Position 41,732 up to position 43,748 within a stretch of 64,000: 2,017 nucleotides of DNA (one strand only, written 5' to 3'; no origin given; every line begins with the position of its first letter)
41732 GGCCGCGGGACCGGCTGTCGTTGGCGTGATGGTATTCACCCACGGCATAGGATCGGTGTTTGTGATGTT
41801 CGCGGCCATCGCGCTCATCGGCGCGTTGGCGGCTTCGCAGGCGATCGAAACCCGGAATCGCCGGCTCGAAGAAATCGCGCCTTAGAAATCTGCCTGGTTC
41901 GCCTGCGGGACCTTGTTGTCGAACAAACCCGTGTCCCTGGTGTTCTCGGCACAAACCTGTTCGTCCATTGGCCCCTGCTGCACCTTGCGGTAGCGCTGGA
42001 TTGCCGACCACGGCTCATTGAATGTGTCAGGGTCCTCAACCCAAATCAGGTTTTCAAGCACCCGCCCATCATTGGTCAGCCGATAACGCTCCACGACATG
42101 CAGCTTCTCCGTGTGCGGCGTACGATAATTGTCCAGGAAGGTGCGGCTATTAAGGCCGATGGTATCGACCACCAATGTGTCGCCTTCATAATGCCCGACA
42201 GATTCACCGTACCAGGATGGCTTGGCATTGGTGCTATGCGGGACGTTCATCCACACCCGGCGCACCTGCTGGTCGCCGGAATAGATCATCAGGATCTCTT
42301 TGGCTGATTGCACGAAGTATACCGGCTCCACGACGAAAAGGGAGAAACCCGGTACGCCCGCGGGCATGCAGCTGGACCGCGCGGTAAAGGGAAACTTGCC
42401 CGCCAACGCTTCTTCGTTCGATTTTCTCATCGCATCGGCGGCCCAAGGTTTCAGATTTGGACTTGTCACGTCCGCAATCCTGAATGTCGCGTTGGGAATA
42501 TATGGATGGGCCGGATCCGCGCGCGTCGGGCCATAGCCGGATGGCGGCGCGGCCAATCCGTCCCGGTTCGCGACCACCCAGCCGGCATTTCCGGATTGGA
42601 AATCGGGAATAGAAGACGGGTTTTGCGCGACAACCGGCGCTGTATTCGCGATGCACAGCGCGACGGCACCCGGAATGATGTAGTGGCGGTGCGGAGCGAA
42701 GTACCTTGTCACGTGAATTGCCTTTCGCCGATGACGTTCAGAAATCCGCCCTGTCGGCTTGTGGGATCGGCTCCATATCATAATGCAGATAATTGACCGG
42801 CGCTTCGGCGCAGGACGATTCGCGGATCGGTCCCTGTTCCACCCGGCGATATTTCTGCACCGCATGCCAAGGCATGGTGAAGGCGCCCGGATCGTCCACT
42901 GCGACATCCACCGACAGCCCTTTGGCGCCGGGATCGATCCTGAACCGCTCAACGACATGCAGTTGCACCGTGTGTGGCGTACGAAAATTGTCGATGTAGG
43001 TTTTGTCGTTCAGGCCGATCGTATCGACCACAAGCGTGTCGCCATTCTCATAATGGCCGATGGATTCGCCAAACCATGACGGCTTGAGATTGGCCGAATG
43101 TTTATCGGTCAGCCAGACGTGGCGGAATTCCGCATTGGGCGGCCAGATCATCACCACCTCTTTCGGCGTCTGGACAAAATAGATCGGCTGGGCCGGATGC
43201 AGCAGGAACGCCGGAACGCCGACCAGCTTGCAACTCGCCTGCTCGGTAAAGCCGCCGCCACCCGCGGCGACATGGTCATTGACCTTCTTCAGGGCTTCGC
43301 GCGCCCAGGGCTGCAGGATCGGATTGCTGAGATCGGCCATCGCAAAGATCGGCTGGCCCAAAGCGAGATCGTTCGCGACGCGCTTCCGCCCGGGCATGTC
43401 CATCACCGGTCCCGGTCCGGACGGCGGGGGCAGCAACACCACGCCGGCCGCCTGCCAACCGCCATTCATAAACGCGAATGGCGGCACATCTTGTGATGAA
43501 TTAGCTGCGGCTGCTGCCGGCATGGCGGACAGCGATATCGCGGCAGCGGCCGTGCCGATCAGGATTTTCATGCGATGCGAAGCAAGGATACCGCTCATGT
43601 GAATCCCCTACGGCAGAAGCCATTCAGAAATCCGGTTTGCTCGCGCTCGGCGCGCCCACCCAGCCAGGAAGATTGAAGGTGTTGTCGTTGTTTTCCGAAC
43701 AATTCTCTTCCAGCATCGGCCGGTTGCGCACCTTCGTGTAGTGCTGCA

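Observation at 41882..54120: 12-gene tandem array of an uncharacterised exported protein family with an embedded membrane-protein pair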

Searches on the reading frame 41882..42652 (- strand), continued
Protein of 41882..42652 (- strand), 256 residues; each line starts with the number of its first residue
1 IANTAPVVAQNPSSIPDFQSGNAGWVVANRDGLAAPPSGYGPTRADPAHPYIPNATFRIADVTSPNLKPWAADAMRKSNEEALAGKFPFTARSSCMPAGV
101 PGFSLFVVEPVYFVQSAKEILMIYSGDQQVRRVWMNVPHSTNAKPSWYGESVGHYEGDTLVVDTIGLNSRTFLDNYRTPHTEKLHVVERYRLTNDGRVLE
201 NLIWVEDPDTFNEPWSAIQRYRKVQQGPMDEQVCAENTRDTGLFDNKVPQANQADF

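Call 43: search_protein_families(library=pfam, max_evalue=0.001, proteins=[L060:4779-5894:+, L065:6554-7543:+, L060:2044-3060:+, L074:7381-8160:+, L013:10962-11624:+, L056:2441-3433:+, L049:8155-8961:+, L023:10890-12584:+, L022:10176-11735:-])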
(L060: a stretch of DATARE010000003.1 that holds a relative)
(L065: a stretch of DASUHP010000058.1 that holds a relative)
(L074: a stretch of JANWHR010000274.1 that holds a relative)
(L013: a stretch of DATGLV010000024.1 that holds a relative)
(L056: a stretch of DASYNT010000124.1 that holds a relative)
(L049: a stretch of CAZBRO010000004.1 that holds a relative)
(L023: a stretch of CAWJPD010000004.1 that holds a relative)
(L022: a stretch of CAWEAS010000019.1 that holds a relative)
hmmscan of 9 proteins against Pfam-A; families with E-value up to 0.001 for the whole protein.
L060:4779-5894:+ (372 aa): 3 families
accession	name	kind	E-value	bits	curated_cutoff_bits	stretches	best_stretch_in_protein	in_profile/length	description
PF00753.33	Lactamase_B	-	4.3e-21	76.2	22.7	1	128-259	2-136/196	Metallo-beta-lactamase superfamily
PF19583.5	ODP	-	8e-05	23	27.2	1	134-266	5-125/194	ODP family beta lactamase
PF12706.13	Lactamase_B_2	-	0.00015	21.9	27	1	167-210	27-72/200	Beta-lactamase superfamily domain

L065:6554-7543:+ (330 aa): 1 family
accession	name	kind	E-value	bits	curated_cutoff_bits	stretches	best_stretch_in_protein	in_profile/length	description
PF00753.33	Lactamase_B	-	7.7e-13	49.2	22.7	1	67-248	5-189/196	Metallo-beta-lactamase superfamily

L060:2044-3060:+ (339 aa): 2 families
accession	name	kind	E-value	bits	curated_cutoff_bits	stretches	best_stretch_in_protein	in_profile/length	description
PF13442.11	Cytochrome_CBB3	-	1.5e-17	64.1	27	1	27-97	2-67/68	Cytochrome C oxidase, cbb3-type, subunit III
PF00034.26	Cytochrom_C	-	2.6e-10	41.9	21.3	0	120-206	3-88/90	Cytochrome c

L074:7381-8160:+ (260 aa): 3 families
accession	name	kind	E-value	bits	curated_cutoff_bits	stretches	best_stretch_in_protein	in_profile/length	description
PF00034.26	Cytochrom_C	-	3.1e-23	83.3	21.3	2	31-101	3-89/90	Cytochrome c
PF13442.11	Cytochrome_CBB3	-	1.2e-22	80.4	27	2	29-98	3-68/68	Cytochrome C oxidase, cbb3-type, subunit III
PF02433.20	FixO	-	0.00027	20.9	29.6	0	139-258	103-217/219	Cytochrome C oxidase, mono-heme subunit/FixO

L013:10962-11624:+ (221 aa): 0 families

L056:2441-3433:+ (331 aa): 1 family
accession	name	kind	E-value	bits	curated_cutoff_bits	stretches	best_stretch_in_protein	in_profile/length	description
PF06707.17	DUF1194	-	2.1e-77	259.5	27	1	89-296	1-205/206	Protein of unknown function (DUF1194)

L049:8155-8961:+ (269 aa): 6 families
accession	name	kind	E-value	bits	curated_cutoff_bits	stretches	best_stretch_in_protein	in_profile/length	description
PF03446.21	NAD_binding_2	-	1e-41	143.1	21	1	7-163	3-161/161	NAD binding domain of 6-phosphogluconate dehydrogenase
PF14833.11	NAD_binding_11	-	5.5e-16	59.4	30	1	166-264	1-110/122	NAD-binding of NADP-dependent 3-hydroxyisobutyrate dehydrogenase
PF02826.25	2-Hacid_dh_C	-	2.6e-08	33.9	25.1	1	4-115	37-146/178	D-isomer specific 2-hydroxyacid dehydrogenase, NAD binding domain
PF07991.19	KARI_N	-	7.6e-05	22.8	20.6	1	4-100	5-99/165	Acetohydroxy acid isomeroreductase, NADPH-binding domain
PF02737.24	3HCDH_N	-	0.00027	21.3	22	1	6-60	2-56/180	3-hydroxyacyl-CoA dehydrogenase, NAD binding domain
PF03807.23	F420_oxidored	-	0.00043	21.3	21.6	0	7-69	3-69/94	NADP oxidoreductase coenzyme F420-dependent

L023:10890-12584:+ (565 aa): 3 families
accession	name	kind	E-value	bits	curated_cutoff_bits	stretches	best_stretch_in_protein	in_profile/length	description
PF01977.22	UbiD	-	2.4e-32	112.3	23.3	1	152-366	4-199/206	3-octaprenyl-4-hydroxybenzoate carboxy-lyase Rift-related domain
PF20696.2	UbiD_C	-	1.2e-21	77.5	24.2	1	378-515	3-127/127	3-octaprenyl-4-hydroxybenzoate carboxy-lyase C-terminal domain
PF20695.2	UbiD_N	-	1.1e-16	61.1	24.3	1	63-141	1-77/78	3-octaprenyl-4-hydroxybenzoate carboxy-lyase N-terminal domain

L022:10176-11735:- (519 aa): 1 family
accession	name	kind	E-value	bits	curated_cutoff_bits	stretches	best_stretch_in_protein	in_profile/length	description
PF03734.19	YkuD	-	5.7e-21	76.1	23.4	1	82-188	4-146/146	L,D-transpeptidase catalytic domain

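Call 63: search_solved_structures(query=A5, max_evalue=10, show_alignments=2)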
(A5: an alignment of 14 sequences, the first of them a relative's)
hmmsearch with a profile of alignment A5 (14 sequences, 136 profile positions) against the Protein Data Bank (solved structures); distinct sequences matched with E-value up to 10: 3.
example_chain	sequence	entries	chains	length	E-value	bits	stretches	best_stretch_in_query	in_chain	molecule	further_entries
6smf_A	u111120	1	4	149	0.082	15.6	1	13-54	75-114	3-dehydroquinate dehydratase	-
1hg3_A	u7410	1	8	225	0.8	12.4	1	35-86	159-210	TRIOSEPHOSPHATE ISOMERASE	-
5tfy_I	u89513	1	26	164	0.84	12.3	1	61-100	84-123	Flagellin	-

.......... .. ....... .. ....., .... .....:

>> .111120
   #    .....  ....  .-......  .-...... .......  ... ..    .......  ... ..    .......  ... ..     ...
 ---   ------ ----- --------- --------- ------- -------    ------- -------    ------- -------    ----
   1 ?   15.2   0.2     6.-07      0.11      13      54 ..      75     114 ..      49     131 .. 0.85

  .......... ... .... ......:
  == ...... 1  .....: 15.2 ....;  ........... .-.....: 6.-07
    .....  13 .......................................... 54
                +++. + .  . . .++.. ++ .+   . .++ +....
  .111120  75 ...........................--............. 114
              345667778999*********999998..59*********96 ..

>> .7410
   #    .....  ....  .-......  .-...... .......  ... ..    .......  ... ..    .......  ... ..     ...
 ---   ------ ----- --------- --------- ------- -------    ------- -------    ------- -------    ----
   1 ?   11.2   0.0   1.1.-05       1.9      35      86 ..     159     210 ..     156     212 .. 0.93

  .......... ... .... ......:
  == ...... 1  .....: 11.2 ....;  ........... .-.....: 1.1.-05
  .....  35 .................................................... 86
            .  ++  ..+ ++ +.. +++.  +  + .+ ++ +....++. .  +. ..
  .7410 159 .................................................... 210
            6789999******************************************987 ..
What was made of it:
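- Tried and rejected: The DUF6152 profile against the PDB found nothing (call 63).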

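Call 75: find_encoding_contigs(protein=P0001, flank=9000, max_places=2)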
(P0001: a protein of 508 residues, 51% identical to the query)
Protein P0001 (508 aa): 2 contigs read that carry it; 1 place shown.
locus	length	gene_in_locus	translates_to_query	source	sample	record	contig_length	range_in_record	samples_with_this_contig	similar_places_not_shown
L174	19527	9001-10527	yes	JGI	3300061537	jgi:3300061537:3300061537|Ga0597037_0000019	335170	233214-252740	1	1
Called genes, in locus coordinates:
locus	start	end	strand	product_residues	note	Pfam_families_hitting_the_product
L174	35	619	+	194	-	PF13472:Lipase_GDSL_2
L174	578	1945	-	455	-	PF00067:p450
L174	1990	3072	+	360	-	PF01436:NHL (faint), PF17170:DUF5128 (faint)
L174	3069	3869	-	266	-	-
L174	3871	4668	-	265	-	-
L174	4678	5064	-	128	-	PF19649:DUF6152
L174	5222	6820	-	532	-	PF05569:Peptidase_M56, PF13620:CarboxypepD_reg, PF03544:TonB_C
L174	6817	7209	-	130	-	PF03965:Penicillinase_R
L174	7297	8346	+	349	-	PF04909:Amidohydro_2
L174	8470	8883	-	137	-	PF19649:DUF6152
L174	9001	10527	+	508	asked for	-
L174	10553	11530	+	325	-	-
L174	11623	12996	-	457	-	PF12796:Ank_2, PF13637:Ank_4, PF00023:Ank (weak), PF12796:Ank_2, PF00023:Ank, PF12796:Ank_2, PF13637:Ank_4 (weak), PF00023:Ank (weak), +4 more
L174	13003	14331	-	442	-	PF07586:HXXSHH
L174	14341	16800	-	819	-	PF13442:Cytochrome_CBB3 (weak), PF07635:PSCyt1 (weak), PF07626:PSD3, PF07637:PSD5, PF07631:PSD4, PF07627:PSCyt3, PF07624:PSD2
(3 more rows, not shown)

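Call 76: find_encoding_contigs(protein=P0056, flank=9000, max_places=2)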
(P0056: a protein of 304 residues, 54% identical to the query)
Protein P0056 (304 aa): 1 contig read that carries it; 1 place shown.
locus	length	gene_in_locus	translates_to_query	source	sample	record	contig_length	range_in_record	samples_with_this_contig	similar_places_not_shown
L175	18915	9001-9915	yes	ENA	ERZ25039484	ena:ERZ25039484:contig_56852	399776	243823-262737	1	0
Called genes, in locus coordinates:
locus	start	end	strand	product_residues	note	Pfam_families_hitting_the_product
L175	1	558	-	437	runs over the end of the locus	-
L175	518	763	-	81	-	-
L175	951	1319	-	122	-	-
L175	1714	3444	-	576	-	PF12236:Head-tail_con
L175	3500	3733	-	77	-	-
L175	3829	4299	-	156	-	-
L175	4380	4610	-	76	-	-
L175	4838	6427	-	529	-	-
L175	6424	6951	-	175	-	-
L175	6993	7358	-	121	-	-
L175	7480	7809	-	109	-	-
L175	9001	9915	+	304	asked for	-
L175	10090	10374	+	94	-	PF03795:YCII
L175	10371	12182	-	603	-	PF07090:GATase1_like (faint), PF00092:VWA, PF13519:VWA_2, PF13768:VWA_3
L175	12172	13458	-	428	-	-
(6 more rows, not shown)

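Call 90: search_protein_families(library=padloc, max_evalue=0.01, proteins=[L007:9310-9717:+])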
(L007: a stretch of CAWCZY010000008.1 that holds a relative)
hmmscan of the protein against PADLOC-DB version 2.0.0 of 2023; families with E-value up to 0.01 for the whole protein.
L007:9310-9717:+ (136 aa): 0 families

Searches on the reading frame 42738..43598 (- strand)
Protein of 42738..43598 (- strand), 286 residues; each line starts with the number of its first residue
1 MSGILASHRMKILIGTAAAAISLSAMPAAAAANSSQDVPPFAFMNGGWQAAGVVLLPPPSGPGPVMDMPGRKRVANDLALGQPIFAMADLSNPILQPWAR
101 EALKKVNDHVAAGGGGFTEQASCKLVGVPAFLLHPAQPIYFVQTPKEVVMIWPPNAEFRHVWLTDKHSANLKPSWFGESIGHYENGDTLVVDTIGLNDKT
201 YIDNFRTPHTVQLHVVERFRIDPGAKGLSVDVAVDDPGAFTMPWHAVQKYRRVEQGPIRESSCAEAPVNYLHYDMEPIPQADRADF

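Call 4: search_protein_families(library=pfam, max_evalue=1, proteins=[window:42738-43598:-])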
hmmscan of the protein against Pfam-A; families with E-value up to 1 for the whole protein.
window:42738-43598:- (286 aa): 0 families

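Call 5: search_protein_families(library=ncbifam, max_evalue=1, proteins=[window:42738-43598:-])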
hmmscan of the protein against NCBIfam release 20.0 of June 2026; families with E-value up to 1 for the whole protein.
window:42738-43598:- (286 aa): 0 families
